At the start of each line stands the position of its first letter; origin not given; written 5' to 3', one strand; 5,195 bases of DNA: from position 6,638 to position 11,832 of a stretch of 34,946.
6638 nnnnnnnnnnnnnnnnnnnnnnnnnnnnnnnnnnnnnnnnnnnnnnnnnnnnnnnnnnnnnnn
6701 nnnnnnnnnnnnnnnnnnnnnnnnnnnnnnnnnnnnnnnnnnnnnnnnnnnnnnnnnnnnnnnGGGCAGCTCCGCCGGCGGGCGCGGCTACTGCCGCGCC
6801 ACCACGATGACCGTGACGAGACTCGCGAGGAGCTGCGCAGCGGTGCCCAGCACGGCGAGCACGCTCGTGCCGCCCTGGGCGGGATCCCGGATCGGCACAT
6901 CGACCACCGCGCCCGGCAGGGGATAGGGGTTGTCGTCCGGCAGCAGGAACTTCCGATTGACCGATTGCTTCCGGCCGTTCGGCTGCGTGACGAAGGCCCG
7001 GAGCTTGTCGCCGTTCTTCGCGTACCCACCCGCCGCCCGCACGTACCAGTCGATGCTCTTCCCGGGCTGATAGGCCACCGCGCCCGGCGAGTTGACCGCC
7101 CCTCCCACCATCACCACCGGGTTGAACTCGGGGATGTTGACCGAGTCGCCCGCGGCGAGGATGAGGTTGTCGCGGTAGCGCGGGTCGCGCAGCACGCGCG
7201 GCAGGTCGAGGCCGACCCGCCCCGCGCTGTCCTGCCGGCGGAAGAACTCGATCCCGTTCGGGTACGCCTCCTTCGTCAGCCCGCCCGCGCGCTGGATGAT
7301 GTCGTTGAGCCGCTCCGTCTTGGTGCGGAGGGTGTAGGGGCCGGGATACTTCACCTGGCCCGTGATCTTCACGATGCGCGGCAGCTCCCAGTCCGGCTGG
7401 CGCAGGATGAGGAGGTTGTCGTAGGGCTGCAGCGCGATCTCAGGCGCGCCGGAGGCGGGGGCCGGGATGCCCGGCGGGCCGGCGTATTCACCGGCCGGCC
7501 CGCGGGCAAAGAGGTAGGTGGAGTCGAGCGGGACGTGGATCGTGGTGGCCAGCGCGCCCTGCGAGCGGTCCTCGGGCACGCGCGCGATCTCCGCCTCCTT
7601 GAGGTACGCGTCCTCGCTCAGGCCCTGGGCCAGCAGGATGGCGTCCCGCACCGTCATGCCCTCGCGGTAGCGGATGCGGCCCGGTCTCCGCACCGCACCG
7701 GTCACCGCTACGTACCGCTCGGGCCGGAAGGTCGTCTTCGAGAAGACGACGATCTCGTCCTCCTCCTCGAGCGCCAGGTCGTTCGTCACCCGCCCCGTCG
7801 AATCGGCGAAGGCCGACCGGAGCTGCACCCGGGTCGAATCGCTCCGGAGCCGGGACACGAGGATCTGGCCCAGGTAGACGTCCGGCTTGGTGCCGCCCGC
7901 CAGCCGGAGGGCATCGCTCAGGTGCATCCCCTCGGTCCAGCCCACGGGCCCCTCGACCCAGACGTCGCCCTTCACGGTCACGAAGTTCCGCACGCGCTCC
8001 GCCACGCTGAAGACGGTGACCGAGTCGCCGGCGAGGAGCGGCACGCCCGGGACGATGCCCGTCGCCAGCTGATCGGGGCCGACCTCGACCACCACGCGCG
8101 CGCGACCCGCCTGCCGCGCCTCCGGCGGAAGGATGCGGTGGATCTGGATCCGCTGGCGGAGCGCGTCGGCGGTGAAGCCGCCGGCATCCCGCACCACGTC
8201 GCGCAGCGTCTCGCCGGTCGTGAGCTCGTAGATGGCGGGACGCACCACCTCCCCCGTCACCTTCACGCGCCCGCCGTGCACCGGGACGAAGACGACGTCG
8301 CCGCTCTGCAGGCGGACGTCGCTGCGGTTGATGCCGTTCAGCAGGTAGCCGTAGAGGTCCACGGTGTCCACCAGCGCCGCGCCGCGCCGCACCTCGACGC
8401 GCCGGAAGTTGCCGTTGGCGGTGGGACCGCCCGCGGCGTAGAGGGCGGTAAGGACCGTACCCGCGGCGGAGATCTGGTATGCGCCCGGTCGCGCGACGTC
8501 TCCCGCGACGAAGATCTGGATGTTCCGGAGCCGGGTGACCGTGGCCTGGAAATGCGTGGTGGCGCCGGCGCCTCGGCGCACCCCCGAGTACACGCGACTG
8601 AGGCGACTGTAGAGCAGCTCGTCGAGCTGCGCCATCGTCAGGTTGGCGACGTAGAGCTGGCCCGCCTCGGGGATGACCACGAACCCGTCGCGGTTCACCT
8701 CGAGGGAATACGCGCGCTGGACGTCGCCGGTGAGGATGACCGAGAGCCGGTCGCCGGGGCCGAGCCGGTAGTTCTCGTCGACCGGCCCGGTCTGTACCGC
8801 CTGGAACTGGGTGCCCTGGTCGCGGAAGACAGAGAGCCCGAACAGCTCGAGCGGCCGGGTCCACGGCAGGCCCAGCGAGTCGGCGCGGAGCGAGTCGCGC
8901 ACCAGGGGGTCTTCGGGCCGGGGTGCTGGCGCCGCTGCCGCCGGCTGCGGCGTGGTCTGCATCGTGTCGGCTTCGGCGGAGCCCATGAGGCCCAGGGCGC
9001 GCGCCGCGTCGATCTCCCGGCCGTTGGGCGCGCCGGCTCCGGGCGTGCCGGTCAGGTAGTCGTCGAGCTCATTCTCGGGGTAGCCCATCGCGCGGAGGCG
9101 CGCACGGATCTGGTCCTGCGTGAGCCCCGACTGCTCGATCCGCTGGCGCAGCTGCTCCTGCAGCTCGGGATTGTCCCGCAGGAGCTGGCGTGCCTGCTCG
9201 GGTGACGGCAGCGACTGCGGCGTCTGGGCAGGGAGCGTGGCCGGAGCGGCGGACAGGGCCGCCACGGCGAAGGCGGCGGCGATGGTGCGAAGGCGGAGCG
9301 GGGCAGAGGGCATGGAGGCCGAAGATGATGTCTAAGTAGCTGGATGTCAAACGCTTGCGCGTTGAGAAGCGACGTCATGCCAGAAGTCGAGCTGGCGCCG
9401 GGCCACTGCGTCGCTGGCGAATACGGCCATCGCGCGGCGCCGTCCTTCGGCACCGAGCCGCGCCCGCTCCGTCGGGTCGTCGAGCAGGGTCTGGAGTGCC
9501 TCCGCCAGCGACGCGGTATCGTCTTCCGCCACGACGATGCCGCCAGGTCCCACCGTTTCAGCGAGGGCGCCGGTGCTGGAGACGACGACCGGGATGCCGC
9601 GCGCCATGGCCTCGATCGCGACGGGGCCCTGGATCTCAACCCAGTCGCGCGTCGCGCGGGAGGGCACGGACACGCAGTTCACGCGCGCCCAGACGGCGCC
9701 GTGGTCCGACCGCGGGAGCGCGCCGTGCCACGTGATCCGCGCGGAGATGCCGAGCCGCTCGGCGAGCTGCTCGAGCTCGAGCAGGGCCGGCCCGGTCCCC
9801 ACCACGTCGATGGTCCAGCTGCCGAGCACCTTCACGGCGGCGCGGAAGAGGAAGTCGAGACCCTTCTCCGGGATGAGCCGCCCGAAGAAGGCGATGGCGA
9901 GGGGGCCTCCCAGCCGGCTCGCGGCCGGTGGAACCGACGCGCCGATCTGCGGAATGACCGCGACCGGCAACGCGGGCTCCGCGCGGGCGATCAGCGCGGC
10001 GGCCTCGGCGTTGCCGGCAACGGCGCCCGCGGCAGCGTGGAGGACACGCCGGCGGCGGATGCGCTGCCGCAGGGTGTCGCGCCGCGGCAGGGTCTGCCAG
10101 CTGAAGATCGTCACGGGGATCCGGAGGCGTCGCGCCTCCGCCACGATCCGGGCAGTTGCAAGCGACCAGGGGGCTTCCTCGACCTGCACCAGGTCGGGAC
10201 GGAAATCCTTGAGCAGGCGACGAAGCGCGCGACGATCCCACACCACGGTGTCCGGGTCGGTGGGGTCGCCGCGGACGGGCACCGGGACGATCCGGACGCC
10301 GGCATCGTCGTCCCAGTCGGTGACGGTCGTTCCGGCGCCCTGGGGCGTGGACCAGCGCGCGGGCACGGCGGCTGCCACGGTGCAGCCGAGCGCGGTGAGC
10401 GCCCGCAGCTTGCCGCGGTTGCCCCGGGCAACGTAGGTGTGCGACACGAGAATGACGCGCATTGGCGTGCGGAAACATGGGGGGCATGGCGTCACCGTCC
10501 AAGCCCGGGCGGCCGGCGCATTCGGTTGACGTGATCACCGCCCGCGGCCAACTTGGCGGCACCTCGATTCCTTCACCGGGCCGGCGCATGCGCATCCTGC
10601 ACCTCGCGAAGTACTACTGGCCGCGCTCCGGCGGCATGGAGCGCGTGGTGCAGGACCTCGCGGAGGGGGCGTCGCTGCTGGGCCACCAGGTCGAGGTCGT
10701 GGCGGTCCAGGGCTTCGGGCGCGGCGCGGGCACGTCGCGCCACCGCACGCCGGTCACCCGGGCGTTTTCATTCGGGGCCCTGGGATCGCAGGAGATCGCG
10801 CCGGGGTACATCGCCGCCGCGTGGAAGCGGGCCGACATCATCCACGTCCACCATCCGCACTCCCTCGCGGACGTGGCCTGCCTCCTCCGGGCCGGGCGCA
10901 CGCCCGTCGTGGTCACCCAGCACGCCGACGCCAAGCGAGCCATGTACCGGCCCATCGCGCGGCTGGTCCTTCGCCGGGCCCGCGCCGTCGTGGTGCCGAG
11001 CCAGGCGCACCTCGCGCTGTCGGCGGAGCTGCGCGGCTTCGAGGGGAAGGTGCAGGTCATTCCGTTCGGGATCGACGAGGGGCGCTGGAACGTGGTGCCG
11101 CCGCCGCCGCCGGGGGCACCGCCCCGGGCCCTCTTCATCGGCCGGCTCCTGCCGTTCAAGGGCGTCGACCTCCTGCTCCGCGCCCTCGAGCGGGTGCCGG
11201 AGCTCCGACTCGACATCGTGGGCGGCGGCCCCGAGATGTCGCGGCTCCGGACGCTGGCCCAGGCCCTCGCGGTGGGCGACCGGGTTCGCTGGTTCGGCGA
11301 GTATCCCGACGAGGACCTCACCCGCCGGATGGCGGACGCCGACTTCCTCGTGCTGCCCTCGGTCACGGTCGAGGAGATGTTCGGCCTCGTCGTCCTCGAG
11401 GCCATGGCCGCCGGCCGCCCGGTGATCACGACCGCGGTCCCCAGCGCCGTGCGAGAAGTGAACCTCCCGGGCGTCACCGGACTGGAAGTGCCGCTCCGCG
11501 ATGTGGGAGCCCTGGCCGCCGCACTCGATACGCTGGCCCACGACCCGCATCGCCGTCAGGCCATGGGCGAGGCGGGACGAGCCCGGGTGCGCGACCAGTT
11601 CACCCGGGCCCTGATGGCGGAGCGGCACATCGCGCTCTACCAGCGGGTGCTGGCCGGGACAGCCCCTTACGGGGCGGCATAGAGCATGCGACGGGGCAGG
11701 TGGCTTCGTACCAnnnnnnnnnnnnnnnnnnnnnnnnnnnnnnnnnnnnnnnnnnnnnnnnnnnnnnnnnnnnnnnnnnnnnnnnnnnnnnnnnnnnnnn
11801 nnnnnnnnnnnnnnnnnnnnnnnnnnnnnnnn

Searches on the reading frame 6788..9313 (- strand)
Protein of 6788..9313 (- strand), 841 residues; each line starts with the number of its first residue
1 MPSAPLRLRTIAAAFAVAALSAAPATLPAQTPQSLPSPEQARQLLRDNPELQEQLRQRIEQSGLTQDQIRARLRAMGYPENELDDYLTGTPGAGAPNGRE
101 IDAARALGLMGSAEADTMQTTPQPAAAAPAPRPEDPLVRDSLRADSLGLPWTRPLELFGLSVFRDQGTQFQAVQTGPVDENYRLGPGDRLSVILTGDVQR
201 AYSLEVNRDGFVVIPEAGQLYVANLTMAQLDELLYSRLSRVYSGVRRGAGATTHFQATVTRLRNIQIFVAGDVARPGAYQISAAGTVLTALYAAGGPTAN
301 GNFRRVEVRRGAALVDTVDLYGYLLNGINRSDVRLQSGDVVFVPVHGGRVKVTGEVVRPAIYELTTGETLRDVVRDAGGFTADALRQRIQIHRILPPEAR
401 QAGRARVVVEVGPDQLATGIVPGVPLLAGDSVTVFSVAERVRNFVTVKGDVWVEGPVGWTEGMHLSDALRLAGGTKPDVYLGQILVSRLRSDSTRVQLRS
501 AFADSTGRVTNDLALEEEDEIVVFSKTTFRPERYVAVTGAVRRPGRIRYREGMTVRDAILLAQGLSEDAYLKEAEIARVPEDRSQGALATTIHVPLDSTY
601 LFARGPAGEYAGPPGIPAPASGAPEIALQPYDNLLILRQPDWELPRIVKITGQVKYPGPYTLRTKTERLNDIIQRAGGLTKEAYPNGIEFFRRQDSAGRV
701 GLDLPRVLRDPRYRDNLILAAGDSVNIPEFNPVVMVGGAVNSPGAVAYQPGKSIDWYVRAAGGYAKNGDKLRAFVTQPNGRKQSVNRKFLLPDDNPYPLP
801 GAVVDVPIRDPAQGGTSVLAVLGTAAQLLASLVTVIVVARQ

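Call 13: search_protein_families(library=pfam, proteins=[window:6788-9313:-])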
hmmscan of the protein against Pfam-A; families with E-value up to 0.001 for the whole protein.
window:6788-9313:- (841 aa): 3 families
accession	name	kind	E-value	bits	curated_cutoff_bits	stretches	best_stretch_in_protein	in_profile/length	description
PF10531.15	SLBB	-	9.5e-53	176.3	27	5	349-396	1-47/55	SLBB domain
PF22461.2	SLBB_2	-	6.3e-38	129.2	27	4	267-343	3-79/79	SLBB domain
PF02563.21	Poly_export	-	2.7e-13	50.4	28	1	178-242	3-66/77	Polysaccharide biosynthesis/export protein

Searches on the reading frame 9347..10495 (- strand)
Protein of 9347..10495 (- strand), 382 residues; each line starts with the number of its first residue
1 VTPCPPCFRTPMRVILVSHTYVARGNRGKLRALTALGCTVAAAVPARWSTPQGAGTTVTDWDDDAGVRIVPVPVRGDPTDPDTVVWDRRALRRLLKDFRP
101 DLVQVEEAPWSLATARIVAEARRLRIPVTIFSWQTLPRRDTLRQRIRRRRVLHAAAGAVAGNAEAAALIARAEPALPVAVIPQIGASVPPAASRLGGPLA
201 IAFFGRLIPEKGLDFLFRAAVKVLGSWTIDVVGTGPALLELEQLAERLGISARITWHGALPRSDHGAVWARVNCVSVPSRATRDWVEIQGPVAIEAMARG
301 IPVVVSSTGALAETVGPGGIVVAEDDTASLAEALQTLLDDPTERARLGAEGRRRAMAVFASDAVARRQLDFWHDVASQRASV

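Call 11: search_protein_families(library=pfam, proteins=[window:9347-10495:-])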
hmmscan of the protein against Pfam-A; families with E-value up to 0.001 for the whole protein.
window:9347-10495:- (382 aa): 4 families
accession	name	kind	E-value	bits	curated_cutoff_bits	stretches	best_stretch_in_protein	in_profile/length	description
PF00534.26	Glycos_transf_1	-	1.7e-25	90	26.4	1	198-354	15-172/172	Glycosyl transferases group 1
PF13692.12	Glyco_trans_1_4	-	9.2e-25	88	27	1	201-340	4-142/142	Glycosyl transferases group 1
PF13524.12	Glyco_trans_1_2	-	1.4e-09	38.5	25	1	219-366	8-140/144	Glycosyl transferase-like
PF13439.12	Glyco_transf_4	-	1.5e-09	38.6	28.5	1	30-182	12-163/170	Glycosyltransferase Family 4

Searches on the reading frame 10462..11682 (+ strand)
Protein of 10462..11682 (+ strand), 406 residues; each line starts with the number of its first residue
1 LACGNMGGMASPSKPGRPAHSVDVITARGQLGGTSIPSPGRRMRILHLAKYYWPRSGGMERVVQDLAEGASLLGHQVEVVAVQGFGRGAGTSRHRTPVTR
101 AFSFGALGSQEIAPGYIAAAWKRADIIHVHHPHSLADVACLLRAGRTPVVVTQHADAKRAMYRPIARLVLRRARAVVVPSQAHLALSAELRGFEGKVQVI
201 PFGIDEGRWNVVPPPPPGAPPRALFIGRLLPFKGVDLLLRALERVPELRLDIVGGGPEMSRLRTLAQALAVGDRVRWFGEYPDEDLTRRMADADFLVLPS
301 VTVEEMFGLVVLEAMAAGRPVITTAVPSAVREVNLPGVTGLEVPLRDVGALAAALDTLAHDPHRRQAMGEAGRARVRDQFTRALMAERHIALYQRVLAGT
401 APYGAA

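Call 11: search_protein_families(library=pfam, proteins=[window:10462-11682:+])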
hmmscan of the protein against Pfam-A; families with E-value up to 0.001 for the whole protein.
window:10462-11682:+ (406 aa): 6 families
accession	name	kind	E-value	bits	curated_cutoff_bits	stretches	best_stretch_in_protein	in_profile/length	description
PF00534.26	Glycos_transf_1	-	2.3e-36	125.3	26.4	1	218-374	13-171/172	Glycosyl transferases group 1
PF13692.12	Glyco_trans_1_4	-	1.9e-31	109.7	27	1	221-361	2-142/142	Glycosyl transferases group 1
PF13439.12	Glyco_transf_4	-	5.7e-23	82.2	28.5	1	57-206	2-168/170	Glycosyltransferase Family 4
PF13579.12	Glyco_trans_4_4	-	1.3e-17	65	29.7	1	57-203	1-158/158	Glycosyl transferase 4-like domain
PF20706.3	GT4-conflict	-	9.6e-13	48.3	26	1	122-324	105-311/385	Family 4 Glycosyltransferase in conflict systems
PF13524.12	Glyco_trans_1_2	-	8.4e-09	36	25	1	237-383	4-136/144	Glycosyl transferase-like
